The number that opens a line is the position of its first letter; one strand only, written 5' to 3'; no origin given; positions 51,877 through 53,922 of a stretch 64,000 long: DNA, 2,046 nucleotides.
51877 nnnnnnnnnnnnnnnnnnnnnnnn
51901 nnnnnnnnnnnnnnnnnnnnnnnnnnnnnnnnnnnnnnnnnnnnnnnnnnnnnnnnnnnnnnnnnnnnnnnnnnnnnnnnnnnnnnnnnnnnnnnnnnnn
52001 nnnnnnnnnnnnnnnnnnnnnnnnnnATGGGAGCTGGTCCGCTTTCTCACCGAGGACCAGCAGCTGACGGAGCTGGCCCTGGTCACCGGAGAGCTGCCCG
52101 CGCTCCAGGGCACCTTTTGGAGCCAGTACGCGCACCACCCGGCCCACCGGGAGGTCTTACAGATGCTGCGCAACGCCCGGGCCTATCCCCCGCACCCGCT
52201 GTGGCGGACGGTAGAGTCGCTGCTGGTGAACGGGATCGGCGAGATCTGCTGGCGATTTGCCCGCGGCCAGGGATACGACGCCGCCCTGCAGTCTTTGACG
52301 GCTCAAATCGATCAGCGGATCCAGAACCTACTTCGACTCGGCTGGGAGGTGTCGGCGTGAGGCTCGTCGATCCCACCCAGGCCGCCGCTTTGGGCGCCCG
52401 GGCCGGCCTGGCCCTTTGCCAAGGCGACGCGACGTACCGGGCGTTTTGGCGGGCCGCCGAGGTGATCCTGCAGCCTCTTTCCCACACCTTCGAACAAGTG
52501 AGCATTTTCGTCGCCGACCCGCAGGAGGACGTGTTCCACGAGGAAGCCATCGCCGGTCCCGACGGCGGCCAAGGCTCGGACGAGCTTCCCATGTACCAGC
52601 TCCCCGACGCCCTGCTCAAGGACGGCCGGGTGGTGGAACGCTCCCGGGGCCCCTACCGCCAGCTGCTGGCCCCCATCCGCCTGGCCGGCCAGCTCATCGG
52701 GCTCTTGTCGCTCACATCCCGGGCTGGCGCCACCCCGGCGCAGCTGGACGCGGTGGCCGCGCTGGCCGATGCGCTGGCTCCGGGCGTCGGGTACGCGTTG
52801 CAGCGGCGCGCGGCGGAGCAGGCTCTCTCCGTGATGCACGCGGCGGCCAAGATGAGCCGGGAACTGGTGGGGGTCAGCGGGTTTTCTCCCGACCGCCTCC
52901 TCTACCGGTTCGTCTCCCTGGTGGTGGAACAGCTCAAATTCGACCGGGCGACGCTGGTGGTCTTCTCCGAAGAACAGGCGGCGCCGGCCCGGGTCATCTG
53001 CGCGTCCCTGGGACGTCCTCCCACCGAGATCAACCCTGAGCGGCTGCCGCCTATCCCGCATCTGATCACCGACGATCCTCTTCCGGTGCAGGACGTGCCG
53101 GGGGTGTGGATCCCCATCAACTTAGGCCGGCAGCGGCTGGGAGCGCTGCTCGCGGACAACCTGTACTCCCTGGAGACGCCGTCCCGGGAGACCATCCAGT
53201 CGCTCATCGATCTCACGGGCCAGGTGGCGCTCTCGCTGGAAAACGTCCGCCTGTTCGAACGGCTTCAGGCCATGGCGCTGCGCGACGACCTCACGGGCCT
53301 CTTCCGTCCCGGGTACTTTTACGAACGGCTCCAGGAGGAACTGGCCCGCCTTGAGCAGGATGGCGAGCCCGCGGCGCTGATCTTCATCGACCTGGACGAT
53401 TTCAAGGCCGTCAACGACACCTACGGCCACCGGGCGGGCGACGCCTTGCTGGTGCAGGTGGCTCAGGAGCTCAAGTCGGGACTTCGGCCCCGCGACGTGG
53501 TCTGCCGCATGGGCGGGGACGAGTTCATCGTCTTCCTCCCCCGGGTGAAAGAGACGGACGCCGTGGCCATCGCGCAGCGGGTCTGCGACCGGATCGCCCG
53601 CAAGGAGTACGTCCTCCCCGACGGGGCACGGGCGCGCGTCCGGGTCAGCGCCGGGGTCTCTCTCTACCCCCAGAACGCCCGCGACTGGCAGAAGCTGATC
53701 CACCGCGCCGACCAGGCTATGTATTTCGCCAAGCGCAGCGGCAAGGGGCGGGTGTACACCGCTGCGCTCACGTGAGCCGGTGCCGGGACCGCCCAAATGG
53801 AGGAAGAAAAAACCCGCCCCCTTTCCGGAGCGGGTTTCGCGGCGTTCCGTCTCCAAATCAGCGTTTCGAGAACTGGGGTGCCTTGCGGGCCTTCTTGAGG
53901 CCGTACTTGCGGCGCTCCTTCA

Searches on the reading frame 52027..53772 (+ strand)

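Call 60: search_protein_families(library=pfam, proteins=[window:52027-53772:+], max_evalue=0.00001)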
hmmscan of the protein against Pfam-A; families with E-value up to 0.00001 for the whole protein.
window:52027-53772:+ (582 aa): 1 family
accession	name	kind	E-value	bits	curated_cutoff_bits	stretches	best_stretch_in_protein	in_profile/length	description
PF00990.26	GGDEF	-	5e-45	153.6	23.8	1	417-574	1-160/161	Diguanylate cyclase, GGDEF domain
